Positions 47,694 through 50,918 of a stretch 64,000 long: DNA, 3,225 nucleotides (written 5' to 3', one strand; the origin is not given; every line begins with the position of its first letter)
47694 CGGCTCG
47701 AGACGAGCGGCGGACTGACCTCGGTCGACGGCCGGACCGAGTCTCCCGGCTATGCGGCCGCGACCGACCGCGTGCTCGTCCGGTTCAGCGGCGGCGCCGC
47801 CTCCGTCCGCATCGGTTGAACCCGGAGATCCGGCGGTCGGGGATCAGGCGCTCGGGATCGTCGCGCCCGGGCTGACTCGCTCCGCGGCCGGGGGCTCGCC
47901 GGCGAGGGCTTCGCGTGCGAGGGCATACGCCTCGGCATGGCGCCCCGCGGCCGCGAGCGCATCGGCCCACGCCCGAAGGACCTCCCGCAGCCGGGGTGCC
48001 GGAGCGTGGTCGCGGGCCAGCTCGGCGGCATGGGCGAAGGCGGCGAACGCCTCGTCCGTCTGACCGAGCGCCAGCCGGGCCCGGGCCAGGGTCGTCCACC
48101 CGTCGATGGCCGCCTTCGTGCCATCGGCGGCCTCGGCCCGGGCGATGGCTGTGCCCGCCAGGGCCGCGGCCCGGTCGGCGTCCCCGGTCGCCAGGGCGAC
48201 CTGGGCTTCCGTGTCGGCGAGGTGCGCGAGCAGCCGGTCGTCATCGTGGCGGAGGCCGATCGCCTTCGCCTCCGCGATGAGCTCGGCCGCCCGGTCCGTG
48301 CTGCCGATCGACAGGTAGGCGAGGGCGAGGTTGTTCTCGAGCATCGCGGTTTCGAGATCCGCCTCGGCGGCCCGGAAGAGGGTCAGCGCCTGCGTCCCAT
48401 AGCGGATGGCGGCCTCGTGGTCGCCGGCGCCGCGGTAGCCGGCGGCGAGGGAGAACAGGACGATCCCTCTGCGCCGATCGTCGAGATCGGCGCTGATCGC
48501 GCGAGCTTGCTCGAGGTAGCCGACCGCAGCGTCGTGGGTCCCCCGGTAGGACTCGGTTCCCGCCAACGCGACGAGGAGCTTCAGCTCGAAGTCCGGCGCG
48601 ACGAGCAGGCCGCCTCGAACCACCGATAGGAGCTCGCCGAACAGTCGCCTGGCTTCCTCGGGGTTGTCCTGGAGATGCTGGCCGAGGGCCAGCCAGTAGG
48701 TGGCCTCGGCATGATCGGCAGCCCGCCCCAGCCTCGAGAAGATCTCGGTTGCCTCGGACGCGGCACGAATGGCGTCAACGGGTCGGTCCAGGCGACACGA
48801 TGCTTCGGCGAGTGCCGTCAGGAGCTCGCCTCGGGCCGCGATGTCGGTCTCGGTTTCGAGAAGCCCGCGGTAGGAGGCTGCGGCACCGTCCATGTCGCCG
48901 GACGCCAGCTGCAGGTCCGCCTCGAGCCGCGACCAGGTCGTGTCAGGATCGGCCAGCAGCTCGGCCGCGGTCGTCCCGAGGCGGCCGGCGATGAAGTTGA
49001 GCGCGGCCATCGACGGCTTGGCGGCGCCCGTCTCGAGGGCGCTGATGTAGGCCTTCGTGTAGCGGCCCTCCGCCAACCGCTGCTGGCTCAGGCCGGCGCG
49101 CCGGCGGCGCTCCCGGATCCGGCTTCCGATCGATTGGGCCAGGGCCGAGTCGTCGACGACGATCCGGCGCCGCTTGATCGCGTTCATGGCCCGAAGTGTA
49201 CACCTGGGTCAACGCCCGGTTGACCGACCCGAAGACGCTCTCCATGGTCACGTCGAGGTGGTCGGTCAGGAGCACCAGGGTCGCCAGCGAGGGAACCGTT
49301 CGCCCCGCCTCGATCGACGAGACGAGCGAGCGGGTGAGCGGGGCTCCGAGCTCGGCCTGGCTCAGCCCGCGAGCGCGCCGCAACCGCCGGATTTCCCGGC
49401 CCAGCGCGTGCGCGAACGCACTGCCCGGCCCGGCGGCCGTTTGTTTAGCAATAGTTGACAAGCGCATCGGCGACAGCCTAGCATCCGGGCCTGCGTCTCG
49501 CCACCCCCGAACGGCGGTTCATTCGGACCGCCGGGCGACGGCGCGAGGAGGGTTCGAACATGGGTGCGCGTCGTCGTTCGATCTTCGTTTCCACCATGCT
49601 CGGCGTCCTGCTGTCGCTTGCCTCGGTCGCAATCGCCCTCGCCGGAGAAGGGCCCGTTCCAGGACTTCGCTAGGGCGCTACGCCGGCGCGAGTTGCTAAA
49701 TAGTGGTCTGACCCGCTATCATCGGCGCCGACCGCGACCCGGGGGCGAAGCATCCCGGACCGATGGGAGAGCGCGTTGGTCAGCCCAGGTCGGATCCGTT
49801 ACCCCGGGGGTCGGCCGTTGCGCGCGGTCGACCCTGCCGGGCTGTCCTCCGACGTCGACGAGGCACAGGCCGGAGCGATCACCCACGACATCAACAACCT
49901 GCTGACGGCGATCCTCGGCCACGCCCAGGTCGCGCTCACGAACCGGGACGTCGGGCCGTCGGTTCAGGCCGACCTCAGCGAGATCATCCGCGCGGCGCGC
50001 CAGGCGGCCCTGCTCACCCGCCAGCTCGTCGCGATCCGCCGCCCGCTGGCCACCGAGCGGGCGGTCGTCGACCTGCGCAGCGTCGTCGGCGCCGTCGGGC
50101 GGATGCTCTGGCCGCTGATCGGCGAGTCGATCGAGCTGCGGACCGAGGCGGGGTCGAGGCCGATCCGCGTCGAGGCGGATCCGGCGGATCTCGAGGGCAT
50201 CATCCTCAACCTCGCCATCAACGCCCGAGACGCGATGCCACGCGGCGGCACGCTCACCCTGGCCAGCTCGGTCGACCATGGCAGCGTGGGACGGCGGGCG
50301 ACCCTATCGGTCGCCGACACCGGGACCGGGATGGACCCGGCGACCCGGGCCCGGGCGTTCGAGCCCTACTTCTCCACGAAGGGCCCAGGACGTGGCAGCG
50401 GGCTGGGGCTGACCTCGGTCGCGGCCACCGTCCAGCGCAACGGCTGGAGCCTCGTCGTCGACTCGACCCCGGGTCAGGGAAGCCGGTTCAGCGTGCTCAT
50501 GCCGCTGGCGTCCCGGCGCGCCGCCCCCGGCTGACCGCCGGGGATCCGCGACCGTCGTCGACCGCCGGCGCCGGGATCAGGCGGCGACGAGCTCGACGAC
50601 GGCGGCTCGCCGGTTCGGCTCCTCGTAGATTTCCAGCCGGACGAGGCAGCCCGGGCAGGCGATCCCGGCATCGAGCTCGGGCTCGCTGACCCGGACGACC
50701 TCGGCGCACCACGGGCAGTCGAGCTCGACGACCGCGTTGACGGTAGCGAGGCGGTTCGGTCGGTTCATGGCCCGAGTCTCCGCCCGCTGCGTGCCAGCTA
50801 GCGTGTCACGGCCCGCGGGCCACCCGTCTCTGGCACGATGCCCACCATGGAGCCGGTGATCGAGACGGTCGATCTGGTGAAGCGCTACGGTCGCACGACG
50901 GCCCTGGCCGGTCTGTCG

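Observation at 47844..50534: HTH-TPR receptor, divergent 37-aa signal-peptide-like micropeptide and sensor-less histidine kinase: candidate RRNPP/Rgg-SHP-like peptide signalling cassette in a high-GC genome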

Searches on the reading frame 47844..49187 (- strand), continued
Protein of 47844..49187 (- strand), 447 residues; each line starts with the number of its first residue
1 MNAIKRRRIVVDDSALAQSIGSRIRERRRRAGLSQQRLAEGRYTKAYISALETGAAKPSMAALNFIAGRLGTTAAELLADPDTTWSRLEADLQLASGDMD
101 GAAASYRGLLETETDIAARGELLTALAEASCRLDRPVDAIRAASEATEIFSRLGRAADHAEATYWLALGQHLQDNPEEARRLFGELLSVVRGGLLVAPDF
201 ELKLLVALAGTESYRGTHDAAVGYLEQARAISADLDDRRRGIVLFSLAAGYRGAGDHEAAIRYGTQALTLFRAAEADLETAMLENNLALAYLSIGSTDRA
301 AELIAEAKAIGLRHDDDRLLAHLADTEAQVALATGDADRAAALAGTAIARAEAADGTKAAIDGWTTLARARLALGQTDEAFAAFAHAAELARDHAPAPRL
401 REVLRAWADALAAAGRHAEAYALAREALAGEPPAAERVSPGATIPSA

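Call 80: search_protein_families(library=phrogs, proteins=[window:47844-49187:-], max_evalue=0.001)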
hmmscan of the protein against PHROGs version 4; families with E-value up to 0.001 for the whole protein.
window:47844-49187:- (447 aa): 8 families
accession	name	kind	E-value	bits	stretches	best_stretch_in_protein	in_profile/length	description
phrog_3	-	transcription regulation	1.1e-08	36.3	1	18-86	87-157/430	transcriptional repressor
phrog_5823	-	transcription regulation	1.4e-08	35.3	1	18-87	5-76/404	transcriptional regulator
phrog_4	-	transcription regulation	2.4e-06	27.8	1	17-79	134-193/400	transcriptional repressor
phrog_8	-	transcription regulation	5.5e-06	27.1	1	18-81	75-219/346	transcriptional regulator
phrog_1373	-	transcription regulation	0.00041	21.4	1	20-74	64-119/166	transcriptional regulator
phrog_2104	-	unknown function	0.0005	21.2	0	22-66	42-87/103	-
phrog_4836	-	transcription regulation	0.00083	20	0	14-83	70-140/194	CII-like regulator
phrog_2439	-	transcription regulation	0.00094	19.2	0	19-74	7-63/367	transcriptional regulator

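Call 87: find_related_loci(query=L215:2483-3823:+, collection=genome_contigs, flank=2500)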
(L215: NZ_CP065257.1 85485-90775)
Query L215:2483-3823:+ (446 aa) in genome_contigs; peptide patterns used: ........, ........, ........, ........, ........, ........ (x = any residue, [..] = any of these).
533 stretches matched a pattern; 344 encode a relative of the query (tblastn E <= 1e-3); the best 80 are kept; 80 distinct loci.
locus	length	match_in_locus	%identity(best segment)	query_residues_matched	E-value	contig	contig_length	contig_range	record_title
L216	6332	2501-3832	91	1-444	0e+0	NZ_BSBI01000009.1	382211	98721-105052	Streptomyces yaizuensis strain YSPA8 sequence09, whole genome shotgun sequence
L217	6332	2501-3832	90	1-444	0e+0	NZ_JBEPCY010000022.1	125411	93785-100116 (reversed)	Streptomyces sp. NPDC000594 NPDC000594_44_C8.ctg-0022, whole genome shotgun sequence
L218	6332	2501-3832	87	1-444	0e+0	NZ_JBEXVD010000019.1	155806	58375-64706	Streptomyces sp. NPDC005963 NPDC005963_279_F9.ctg-0019, whole genome shotgun sequence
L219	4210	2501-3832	88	1-444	0e+0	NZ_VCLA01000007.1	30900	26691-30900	Streptomyces jumonjinensis strain NRRL 5741 NODE_45_length_30852_cov_33.868111, whole genome shotgun sequence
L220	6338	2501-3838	84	1-446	0e+0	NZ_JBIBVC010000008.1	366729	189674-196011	Streptomyces sp. NPDC015130 NPDC015130_261_A11.ctg-0008, whole genome shotgun sequence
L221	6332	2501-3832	87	1-444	0e+0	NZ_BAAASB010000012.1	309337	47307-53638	Streptomyces amakusaensis strain JCM 4167 sequence12, whole genome shotgun sequence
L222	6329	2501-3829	84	1-443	0e+0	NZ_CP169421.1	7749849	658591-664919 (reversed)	Streptomyces sp. JL2001 chromosome, complete genome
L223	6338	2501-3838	84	1-446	0e+0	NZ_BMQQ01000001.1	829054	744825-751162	Streptomyces purpureus strain JCM 3172 sequence01, whole genome shotgun sequence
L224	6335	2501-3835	87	1-445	0e+0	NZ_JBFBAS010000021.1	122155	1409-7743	Streptomyces sp. NPDC051219 NPDC051219_120_F12.ctg-0021, whole genome shotgun sequence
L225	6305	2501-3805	86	1-435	0e+0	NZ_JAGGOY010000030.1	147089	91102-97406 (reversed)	Streptomyces sp. ISL-87 ISL87_31, whole genome shotgun sequence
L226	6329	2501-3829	87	1-443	0e+0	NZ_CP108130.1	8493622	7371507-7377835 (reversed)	Streptomyces sp. NBC_00191 chromosome, complete genome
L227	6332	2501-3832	83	1-444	0e+0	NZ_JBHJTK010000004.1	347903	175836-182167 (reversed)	Streptomyces sp. NPDC056224 NPDC056224_T8_E6.ctg-0004, whole genome shotgun sequence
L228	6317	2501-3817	84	1-439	0e+0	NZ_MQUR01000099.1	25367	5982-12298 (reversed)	Streptomyces amritsarensis strain MTCC 11845 MTCC_11845contig_89, whole genome shotgun sequence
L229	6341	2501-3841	83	1-444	0e+0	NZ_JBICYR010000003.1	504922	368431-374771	Streptomyces sp. NPDC048337 NPDC048337_29_G5.ctg-0003, whole genome shotgun sequence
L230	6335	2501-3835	83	1-445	0e+0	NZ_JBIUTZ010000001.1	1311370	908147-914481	Streptomyces sp. NPDC087908 NPDC087908_127_B10.ctg-0001, whole genome shotgun sequence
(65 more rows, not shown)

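Call 96: search_protein_representatives(alignment_id=A1)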
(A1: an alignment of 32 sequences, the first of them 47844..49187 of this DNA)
Query: 32 sequences, 434 profile positions. Proteins with E-value up to 0.001 (for the whole library): 74113; up to 1e-10: 10173; up to 1e-30: 292. The best 150 are listed.
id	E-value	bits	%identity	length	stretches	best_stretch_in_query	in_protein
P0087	1.3e-186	637.6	-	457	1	1-431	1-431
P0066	2.3e-179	613.7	-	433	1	3-430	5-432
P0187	2.9e-164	563.9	-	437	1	2-429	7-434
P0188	7.9e-164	562.5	-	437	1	15-431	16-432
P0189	6.8e-156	536.4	-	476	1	3-431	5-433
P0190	1.1e-154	532.3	-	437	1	4-430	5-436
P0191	2.7e-150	517.9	-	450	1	11-430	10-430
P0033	6.1e-144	497.0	-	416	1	38-362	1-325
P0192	3.2e-142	491.3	-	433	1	4-429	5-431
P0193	1.9e-139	482.1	-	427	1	18-429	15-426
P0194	1.7e-136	472.5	-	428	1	20-429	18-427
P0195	2.1e-136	472.1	-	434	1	2-428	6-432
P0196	6.9e-136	470.4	-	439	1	4-431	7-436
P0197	1.1e-135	469.8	-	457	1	3-432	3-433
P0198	2.4e-135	468.7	-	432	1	6-430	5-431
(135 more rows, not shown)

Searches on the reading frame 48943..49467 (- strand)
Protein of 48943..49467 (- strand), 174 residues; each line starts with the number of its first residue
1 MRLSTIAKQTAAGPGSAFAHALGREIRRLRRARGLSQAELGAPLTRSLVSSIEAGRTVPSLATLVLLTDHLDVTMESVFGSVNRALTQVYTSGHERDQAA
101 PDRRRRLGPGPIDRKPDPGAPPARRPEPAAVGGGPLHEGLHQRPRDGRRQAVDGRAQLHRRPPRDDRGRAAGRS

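Call 3: search_protein_families(library=pfam, proteins=[window:48943-49467:-], max_evalue=0.01)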
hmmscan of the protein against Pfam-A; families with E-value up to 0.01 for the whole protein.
window:48943-49467:- (174 aa): 2 families
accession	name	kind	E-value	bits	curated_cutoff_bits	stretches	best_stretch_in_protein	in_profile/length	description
PF13560.12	HTH_31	-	1.8e-11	44.6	27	1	21-74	1-57/64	Helix-turn-helix domain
PF01381.28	HTH_3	-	3.7e-09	36.9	23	1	26-76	1-53/55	Helix-turn-helix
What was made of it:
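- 48943..49467 (-): Small XRE-family HTH protein. The functional part is about the first 95 codons, and the ORF runs on 245 nt into the receptor gene. It is probably leaderless and translationally coupled to the receptor gene. Pfam HTH_31 at residues 21-74 (call 3).
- Checked: (ii) The small XRE starts at 49467(-), with its HTH at residues 21-76 (call 3).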

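Call 4: search_protein_families(library=ncbifam, proteins=[window:48943-49467:-], max_evalue=0.01)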
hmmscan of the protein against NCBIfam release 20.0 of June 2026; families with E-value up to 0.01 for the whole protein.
window:48943-49467:- (174 aa): 4 families
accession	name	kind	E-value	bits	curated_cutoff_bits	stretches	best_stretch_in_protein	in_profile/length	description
TIGR03070.1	couple_hipB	subfamily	4.1e-06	26.6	71.65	1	21-72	2-55/58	type II toxin-antitoxin system Y4mF family antitoxin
NF006015.0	PRK08154.1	subfamily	9.4e-05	21.7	204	1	11-87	20-98/314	anaerobic benzoate catabolism transcriptional regulator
NF007408.0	PRK09943.1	equivalog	0.00014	21.5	211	1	21-80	7-68/185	HTH-type transcriptional regulator PuuR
NF041951.1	phage_RstR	subfamily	0.0042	17.3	80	1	23-81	4-64/108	RstR family transcriptional repressor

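Call 79: search_protein_families(library=padloc, proteins=[window:48943-49467:-], max_evalue=0.001)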
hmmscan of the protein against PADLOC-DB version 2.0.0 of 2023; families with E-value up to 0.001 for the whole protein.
window:48943-49467:- (174 aa): 5 families
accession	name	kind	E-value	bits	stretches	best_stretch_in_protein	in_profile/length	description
PDLC02926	HTH_VI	-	1.1e-07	30.1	1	22-79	2-61/92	-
PDLC04142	capH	-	7.9e-07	28.1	1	19-97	4-84/103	capH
PDLC03664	Control_protein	-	4.5e-05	21.8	1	22-78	14-72/74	control protein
PDLC03954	RmrA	-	0.0002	18.4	1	23-85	12-76/380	-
PDLC03951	RmrA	-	0.00022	18.3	1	25-79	12-68/400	-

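Call 80: search_protein_families(library=phrogs, proteins=[window:48943-49467:-], max_evalue=0.001)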
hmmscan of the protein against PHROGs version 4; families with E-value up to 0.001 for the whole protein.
window:48943-49467:- (174 aa): 5 families
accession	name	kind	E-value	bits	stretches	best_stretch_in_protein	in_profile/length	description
phrog_5823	-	transcription regulation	8.1e-09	36.1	1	21-89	6-77/404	transcriptional regulator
phrog_3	-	transcription regulation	9.4e-09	36.5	1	18-84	85-153/430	transcriptional repressor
phrog_1373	-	transcription regulation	4e-07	31.1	1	21-100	63-142/166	transcriptional regulator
phrog_8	-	transcription regulation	1.5e-05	25.7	1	23-74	78-131/346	transcriptional regulator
phrog_2439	-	transcription regulation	0.00038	20.4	1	22-77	8-65/367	transcriptional regulator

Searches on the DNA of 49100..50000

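Call 58: search_rna_families(source=window, start=49100, end=50000, threshold=evalue, max_evalue=1)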
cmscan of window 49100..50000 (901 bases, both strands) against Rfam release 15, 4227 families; matches with E-value up to 1: 0.
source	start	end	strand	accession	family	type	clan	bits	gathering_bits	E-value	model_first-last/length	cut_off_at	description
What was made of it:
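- Tried and rejected: Rfam gave no match (call 58).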

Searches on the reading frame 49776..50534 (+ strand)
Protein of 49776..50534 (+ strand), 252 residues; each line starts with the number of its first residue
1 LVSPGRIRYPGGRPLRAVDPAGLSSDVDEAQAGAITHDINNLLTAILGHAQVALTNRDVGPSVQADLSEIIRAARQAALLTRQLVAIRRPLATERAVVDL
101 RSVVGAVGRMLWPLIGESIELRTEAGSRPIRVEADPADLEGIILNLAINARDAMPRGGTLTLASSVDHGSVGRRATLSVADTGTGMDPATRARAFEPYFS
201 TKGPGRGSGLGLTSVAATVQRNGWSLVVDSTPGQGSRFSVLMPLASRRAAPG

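Call 3: search_protein_families(library=pfam, proteins=[window:49776-50534:+], max_evalue=0.01)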
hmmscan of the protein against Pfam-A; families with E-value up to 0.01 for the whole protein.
window:49776-50534:+ (252 aa): 3 families
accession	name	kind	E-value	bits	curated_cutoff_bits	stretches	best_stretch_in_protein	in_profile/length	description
PF02518.31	HATPase_c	-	1.2e-17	64.8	26.4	1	135-245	2-110/111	Histidine kinase-, DNA gyrase B-, and HSP90-like ATPase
PF00512.31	HisKA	-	1.3e-05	25.6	26.9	1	32-85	6-58/66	His Kinase A (phospho-acceptor) domain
PF10090.15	HPTransfase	-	0.002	18.3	22.9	1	143-169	36-62/123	Histidine phosphotransferase C-terminal domain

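Call 4: search_protein_families(library=ncbifam, proteins=[window:49776-50534:+], max_evalue=0.01)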
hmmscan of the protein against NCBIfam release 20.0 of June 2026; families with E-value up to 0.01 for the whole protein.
window:49776-50534:+ (252 aa): 64 families (the best 25 are shown)
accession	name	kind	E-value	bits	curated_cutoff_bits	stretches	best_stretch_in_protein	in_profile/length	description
NF046020.1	HisKinCckABruc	equivalog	1.1e-45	155.8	1000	1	32-244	484-707/868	cell cycle histidine kinase CckA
NF010411.0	PRK13837.1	equivalog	6.6e-45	153.4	647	1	32-249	454-680/828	two-component system VirA-like sensor kinase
NF046026.1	HisKinCckACaul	equivalog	1.6e-36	125.7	1000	1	32-249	306-537/678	cell cycle histidine kinase CckA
NF010076.0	PRK13557.1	subfamily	5.4e-36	124.1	631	1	32-248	167-398/540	histidine kinase famiy protein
NF008468.0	PRK11360.1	equivalog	5.4e-30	104.3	646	1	34-247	402-611/616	two-component system sensor histidine kinase AtoS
NF052574.1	HisKinEspCMyxo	equivalog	6.3e-30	104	1200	1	32-248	421-641/785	serine histidine kinase EspC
NF007688.0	PRK10364.1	equivalog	4.4e-26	91.6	479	1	32-248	244-455/460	two-component system sensor histidine kinase ZraS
NF038348.1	T2SS_HK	subfamily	9.3e-24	83.8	450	1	29-244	367-573/574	histidine kinase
TIGR02916.1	PEP_his_kin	equivalog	1.2e-20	73.7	300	1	35-243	482-679/679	XrtA/PEP-CTERM system histidine kinase PrsK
NF052573.1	HisKinEspAMyxo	equivalog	2.1e-19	69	1400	1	62-246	427-613/755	serine histidine kinase EspA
TIGR02966.1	phoR_proteo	equivalog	9.4e-15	54.4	334.2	1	35-241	121-332/333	phosphate regulon sensor histidine kinase PhoR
NF050805.1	CellDivHKDivJCaul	equivalog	1.2e-14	53.5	1000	1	91-245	367-521/531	cell cycle sensor histidine kinase DivJ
NF046044.1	PnpS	equivalog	1.3e-14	54.1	400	1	43-243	185-390/390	two-component system histidine kinase PnpS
NF008543.0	PRK11466.1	equivalog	1.4e-14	53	982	1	116-250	538-668/914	TMAO reductase system sensor histidine kinase/response regulator TorS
NF053867.1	SprKinKinDBac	equivalog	5.9e-14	51.4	775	1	32-246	290-499/500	sporulation kinase KinD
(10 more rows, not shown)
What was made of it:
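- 49776..50534 (+): Soluble histidine kinase core (HisKA + HATPase_c, 252 aa). Likely a regulated output in this clade, not part of the conserved core. Pfam and NCBIfam hits (calls 3, 4).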

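Call 79: search_protein_families(library=padloc, proteins=[window:49776-50534:+], max_evalue=0.001)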
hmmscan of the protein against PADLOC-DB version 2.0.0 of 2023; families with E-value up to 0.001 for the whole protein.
window:49776-50534:+ (252 aa): 0 families

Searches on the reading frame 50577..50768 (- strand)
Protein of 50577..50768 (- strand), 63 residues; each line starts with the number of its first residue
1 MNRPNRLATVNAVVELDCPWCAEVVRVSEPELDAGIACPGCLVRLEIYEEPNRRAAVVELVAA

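Call 3: search_protein_families(library=pfam, proteins=[window:50577-50768:-], max_evalue=0.01)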
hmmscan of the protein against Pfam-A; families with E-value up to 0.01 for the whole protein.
window:50577-50768:- (63 aa): 3 families
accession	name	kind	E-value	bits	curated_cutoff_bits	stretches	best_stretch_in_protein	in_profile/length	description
PF25214.1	HVO_B0008_N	-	0.0039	17.4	27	0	37-52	3-17/38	HVO_B0008 N-terminal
PF24441.1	DUF7560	-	0.0062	16.7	27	0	14-33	4-23/44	Family of unknown function (DUF7560)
PF12647.12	RNHCP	-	0.0073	16.7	24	1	16-56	4-44/90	RNHCP domain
